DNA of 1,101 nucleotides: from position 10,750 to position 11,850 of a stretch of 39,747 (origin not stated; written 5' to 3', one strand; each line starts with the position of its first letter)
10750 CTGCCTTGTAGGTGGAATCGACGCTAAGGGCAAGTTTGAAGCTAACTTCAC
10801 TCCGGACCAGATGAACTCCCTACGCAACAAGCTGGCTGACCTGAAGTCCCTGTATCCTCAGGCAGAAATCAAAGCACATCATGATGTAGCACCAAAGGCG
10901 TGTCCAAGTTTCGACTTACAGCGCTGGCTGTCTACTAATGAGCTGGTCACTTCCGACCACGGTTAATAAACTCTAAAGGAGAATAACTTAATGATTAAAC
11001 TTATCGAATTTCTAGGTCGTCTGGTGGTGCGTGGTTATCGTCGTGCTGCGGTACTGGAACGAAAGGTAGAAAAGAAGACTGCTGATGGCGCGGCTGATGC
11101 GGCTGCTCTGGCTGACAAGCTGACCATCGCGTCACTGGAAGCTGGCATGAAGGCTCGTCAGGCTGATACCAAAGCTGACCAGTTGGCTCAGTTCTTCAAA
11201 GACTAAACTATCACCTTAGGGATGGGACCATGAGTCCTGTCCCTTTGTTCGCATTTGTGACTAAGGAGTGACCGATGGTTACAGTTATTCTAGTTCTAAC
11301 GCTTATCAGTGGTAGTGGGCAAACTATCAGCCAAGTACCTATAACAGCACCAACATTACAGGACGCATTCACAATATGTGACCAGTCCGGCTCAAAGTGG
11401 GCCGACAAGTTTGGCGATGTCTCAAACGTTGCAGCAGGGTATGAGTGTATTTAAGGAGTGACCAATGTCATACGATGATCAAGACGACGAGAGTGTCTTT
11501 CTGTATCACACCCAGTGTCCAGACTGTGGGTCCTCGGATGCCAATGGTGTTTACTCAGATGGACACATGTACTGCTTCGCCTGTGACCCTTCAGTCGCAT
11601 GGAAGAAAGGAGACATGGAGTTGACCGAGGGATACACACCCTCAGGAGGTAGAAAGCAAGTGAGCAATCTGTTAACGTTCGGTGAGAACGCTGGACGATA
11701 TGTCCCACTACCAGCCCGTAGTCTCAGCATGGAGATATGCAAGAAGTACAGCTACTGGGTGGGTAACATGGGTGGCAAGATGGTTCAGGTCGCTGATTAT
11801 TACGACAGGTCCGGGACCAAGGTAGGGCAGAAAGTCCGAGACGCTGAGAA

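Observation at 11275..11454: Small secreted-like protein whose RBS duplicates that of the primase-helicase gene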

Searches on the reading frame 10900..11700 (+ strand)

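Call 40: search_dna_similar(query=L018:676-849:+, collection=phages, mode=protein, max_rows=40, max_evalue=0.001)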
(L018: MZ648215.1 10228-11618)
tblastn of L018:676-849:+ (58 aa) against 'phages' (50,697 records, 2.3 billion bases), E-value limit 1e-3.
Records with a match: 2; places in all: 2; records where one place covers at least 80% of the query: 2.
Best place of each record, by identity: >=99% 2.
By first word of the organism name: Escherichia 2.
By host as written in the record: Escherichia coli EC762 1; Escherichia coli 1.
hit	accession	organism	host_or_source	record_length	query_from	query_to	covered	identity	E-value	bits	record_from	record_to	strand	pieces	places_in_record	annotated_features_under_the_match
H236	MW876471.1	Escherichia phage P762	Escherichia coli EC762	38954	1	58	100%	100.0%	6e-22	92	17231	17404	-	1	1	hypothetical protein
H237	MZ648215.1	Escherichia phage vB_EcoP_IMEP24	Escherichia coli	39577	1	58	100%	100.0%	6e-22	92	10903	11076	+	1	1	hypothetical protein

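Call 78: search_protein_families(library=phrogs, proteins=[L018:676-849:+, L019:866-1228:+], max_evalue=0.01)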
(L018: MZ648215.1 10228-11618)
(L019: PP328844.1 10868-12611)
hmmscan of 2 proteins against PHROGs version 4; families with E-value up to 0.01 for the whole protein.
L018:676-849:+ (58 aa): 0 families

L019:866-1228:+ (121 aa): 14 families
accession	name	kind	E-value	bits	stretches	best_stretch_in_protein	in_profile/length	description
phrog_4578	-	DNA, RNA and nucleotide metabolism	2.9e-53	180.2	1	1-120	1-121/130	HNH endonuclease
phrog_99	-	DNA, RNA and nucleotide metabolism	8.7e-35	122.1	1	8-121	154-267/383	HNH endonuclease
phrog_59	-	DNA, RNA and nucleotide metabolism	1.3e-12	48.8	1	7-66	184-242/423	HNH endonuclease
phrog_959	-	DNA, RNA and nucleotide metabolism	2.1e-12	48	1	6-67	52-114/138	HNH endonuclease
phrog_1492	-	DNA, RNA and nucleotide metabolism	1e-11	45.6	1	10-67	110-167/414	HNH endonuclease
phrog_1891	-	DNA, RNA and nucleotide metabolism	1.3e-11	45.4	1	13-61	166-214/255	HNH endonuclease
phrog_3593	-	DNA, RNA and nucleotide metabolism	2.3e-10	41.5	1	15-91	96-173/210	HNH endonuclease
phrog_826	-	DNA, RNA and nucleotide metabolism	5.5e-08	33.7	1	8-64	106-165/281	HNH endonuclease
phrog_374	-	DNA, RNA and nucleotide metabolism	1.3e-07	31.8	1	27-96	321-388/617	HNH endonuclease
phrog_36769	-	unknown function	2.7e-06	28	1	30-82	257-304/367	-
phrog_30377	-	DNA, RNA and nucleotide metabolism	3.4e-06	28.1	1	30-67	26-63/82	HNH endonuclease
phrog_15471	-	DNA, RNA and nucleotide metabolism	5.1e-05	24.2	1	5-57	24-78/183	HNH endonuclease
phrog_10822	-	DNA, RNA and nucleotide metabolism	0.00019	22.2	1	32-49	121-138/245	HNH endonuclease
phrog_7545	-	DNA, RNA and nucleotide metabolism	0.0022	19.2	1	26-57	100-131/160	HNH endonuclease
